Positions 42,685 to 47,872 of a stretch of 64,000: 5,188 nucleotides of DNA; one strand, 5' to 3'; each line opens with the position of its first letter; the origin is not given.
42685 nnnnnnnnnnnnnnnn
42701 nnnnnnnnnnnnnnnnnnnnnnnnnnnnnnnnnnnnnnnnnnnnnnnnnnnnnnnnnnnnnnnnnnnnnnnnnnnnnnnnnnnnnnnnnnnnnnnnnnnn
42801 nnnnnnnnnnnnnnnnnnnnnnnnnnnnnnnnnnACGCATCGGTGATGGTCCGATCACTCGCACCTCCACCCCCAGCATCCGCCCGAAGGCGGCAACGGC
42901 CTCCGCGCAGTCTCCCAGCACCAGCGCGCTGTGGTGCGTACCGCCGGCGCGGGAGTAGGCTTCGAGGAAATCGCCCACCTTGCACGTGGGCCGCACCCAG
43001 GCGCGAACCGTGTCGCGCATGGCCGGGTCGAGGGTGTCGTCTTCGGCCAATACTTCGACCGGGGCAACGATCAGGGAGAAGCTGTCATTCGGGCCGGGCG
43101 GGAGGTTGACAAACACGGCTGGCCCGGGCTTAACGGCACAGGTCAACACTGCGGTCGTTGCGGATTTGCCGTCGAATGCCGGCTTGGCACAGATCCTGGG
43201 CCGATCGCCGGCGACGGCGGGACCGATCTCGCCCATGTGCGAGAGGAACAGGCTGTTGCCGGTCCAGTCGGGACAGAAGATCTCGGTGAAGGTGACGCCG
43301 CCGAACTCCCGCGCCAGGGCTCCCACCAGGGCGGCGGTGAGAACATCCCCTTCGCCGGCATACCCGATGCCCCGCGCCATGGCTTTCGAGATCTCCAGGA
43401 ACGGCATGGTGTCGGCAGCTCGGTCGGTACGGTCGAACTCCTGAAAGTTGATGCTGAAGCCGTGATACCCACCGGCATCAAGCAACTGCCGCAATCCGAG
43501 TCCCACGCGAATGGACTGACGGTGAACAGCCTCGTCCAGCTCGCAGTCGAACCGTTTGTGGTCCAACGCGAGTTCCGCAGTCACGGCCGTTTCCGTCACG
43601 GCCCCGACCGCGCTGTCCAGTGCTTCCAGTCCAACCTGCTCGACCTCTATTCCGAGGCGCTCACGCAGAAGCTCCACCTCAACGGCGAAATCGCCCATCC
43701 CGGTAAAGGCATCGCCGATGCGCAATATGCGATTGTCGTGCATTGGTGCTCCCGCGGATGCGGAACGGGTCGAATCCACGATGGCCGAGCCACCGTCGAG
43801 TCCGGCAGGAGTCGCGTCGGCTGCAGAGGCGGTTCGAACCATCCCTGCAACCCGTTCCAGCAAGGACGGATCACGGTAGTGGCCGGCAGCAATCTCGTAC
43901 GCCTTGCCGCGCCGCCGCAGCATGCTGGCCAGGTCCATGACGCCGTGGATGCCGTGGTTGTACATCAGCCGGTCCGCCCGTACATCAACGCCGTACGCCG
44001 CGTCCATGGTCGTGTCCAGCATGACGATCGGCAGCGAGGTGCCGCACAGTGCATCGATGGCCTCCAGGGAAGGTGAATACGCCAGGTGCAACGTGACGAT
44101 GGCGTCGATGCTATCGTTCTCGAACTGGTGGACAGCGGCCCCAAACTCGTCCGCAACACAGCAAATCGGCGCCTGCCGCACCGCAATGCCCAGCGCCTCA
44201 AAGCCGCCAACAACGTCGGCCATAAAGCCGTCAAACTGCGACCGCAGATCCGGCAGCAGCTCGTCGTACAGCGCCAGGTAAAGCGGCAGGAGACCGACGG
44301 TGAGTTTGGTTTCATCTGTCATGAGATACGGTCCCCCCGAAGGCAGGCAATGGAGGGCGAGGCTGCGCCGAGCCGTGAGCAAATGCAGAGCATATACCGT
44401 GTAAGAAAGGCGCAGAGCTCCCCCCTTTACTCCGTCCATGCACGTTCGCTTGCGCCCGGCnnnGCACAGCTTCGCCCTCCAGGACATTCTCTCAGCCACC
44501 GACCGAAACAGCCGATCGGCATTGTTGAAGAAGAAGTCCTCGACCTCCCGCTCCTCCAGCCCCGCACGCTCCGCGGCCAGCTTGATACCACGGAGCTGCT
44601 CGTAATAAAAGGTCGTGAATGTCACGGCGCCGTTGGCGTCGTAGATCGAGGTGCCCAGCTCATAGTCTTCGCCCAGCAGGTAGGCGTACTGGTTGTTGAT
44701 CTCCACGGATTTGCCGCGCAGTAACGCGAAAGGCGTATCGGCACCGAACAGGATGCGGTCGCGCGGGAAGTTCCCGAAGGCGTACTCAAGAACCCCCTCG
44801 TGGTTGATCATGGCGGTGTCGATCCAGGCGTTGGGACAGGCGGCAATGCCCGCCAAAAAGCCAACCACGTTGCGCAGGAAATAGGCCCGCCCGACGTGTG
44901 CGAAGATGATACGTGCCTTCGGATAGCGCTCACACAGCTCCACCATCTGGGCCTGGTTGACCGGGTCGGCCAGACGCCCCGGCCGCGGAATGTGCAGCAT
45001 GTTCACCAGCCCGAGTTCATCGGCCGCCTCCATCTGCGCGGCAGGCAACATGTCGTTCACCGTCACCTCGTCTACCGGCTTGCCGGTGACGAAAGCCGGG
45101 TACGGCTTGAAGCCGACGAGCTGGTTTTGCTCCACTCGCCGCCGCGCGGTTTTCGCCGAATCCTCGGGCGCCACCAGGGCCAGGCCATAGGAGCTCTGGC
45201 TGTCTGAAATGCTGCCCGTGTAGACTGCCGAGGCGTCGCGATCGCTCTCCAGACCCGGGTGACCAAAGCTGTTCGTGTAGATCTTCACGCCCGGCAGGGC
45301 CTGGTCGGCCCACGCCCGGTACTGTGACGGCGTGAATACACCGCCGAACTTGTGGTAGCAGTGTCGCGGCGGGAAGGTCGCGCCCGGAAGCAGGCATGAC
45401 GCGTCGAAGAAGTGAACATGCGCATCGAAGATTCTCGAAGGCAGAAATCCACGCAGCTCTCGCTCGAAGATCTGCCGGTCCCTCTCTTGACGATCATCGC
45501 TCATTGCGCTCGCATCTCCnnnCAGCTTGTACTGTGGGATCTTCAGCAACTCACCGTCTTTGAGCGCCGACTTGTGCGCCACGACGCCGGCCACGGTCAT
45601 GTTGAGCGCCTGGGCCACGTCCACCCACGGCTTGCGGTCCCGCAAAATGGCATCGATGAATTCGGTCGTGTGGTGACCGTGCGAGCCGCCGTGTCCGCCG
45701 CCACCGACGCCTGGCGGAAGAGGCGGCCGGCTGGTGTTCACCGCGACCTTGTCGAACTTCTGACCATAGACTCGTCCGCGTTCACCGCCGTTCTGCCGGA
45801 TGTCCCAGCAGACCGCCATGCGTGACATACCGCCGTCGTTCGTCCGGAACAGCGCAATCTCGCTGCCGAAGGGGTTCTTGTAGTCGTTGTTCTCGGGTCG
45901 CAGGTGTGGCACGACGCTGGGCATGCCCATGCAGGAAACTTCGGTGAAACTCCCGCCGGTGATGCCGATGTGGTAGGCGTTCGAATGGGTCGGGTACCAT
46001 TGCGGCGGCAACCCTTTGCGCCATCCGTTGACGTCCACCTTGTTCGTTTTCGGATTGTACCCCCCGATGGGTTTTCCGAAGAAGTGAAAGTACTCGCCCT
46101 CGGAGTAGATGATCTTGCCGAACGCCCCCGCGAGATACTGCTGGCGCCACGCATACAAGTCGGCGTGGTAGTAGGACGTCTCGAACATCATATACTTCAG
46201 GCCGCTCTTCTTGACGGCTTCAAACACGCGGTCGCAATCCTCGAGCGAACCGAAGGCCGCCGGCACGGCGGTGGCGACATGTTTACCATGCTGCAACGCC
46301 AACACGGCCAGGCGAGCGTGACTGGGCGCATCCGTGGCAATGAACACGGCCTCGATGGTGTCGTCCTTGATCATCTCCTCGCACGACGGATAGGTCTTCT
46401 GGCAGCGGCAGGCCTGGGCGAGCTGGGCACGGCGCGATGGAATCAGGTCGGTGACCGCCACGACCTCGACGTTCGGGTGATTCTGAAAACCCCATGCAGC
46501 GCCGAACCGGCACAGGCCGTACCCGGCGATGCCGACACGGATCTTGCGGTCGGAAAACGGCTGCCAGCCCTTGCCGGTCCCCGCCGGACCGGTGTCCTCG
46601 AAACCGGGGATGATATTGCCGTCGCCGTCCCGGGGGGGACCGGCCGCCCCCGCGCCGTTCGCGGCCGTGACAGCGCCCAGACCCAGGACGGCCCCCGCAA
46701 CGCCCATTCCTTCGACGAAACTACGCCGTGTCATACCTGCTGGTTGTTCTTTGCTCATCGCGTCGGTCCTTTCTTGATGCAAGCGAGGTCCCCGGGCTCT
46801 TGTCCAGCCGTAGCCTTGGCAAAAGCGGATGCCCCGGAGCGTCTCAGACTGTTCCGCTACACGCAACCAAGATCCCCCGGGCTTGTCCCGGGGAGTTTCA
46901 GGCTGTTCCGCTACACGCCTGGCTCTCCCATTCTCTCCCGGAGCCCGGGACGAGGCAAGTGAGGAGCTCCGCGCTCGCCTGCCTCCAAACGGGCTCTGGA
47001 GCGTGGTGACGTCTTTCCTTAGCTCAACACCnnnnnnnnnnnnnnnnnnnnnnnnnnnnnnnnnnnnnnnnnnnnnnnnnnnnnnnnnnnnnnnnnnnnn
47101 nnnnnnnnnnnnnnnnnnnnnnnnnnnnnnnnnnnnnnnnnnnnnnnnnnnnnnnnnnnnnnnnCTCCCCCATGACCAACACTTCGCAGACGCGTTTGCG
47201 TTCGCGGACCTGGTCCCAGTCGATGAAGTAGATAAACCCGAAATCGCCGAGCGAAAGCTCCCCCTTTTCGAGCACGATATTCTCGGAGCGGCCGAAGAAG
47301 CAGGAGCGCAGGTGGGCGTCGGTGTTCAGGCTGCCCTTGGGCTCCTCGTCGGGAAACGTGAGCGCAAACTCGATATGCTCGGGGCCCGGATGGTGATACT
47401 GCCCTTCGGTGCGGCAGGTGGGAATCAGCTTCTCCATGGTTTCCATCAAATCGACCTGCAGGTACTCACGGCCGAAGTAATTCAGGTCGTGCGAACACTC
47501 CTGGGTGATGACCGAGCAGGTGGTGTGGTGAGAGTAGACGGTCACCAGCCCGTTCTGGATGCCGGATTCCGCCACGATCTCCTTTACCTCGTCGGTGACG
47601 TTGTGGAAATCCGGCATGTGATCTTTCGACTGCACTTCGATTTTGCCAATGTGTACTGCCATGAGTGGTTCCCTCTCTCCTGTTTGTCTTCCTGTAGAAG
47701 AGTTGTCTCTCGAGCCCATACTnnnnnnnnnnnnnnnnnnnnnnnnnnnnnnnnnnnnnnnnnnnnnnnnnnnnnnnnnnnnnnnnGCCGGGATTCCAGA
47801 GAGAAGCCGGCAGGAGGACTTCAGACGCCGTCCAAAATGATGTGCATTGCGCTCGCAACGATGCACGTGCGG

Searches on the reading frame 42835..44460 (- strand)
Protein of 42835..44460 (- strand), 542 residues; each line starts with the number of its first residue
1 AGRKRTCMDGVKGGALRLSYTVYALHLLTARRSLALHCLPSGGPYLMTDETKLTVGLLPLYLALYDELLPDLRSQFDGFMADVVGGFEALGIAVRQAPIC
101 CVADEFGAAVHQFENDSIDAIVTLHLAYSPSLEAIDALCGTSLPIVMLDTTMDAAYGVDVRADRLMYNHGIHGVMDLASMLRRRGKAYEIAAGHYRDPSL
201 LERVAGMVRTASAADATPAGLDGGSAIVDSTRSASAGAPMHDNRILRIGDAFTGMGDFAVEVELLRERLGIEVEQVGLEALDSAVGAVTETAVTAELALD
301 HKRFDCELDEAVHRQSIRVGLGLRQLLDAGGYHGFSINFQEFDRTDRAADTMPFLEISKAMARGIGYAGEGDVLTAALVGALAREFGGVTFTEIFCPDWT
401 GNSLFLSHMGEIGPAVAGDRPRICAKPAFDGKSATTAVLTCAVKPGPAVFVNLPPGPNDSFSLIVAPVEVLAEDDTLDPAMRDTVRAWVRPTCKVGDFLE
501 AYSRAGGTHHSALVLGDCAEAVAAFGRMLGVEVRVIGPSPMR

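Call 22: search_protein_families(library=pfam, proteins=[window:42835-44460:-], max_evalue=0.0001)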
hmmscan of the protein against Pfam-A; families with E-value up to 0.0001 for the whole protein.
window:42835-44460:- (542 aa): 2 families
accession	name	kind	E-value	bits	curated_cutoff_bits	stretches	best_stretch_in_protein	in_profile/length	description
PF11762.14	Arabinose_Iso_C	-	1.9e-15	57.3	25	1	390-532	3-144/144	L-arabinose isomerase C-terminal domain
PF24856.1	AraA_central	-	2.1e-12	48.2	24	1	267-381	24-141/148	L-arabinose isomerase central domain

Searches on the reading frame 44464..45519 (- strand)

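Call 22: search_protein_families(library=pfam, proteins=[window:44464-45519:-], max_evalue=0.0001)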
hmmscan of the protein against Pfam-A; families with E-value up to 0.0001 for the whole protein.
window:44464-45519:- (352 aa): 1 family
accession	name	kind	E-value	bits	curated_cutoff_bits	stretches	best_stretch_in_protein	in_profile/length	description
PF04909.20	Amidohydro_2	-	2.9e-18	67.1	26.4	1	32-339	2-288/289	Amidohydrolase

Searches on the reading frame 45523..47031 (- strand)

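Call 22: search_protein_families(library=pfam, proteins=[window:45523-47031:-], max_evalue=0.0001)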
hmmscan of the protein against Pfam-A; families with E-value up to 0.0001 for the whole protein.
window:45523-47031:- (503 aa): 1 family
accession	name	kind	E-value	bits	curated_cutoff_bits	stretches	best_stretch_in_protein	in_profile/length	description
PF01408.29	GFO_IDH_MocA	-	3e-16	60.6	24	1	164-282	1-118/120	Oxidoreductase family, NAD-binding Rossmann fold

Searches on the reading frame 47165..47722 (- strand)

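Call 22: search_protein_families(library=pfam, proteins=[window:47165-47722:-], max_evalue=0.0001)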
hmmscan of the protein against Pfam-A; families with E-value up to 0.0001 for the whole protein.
window:47165-47722:- (186 aa): 1 family
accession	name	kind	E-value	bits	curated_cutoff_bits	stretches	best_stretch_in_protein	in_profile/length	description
PF01894.22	UPF0047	-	6.5e-27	94.5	27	1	41-179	1-115/117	Uncharacterised protein family UPF0047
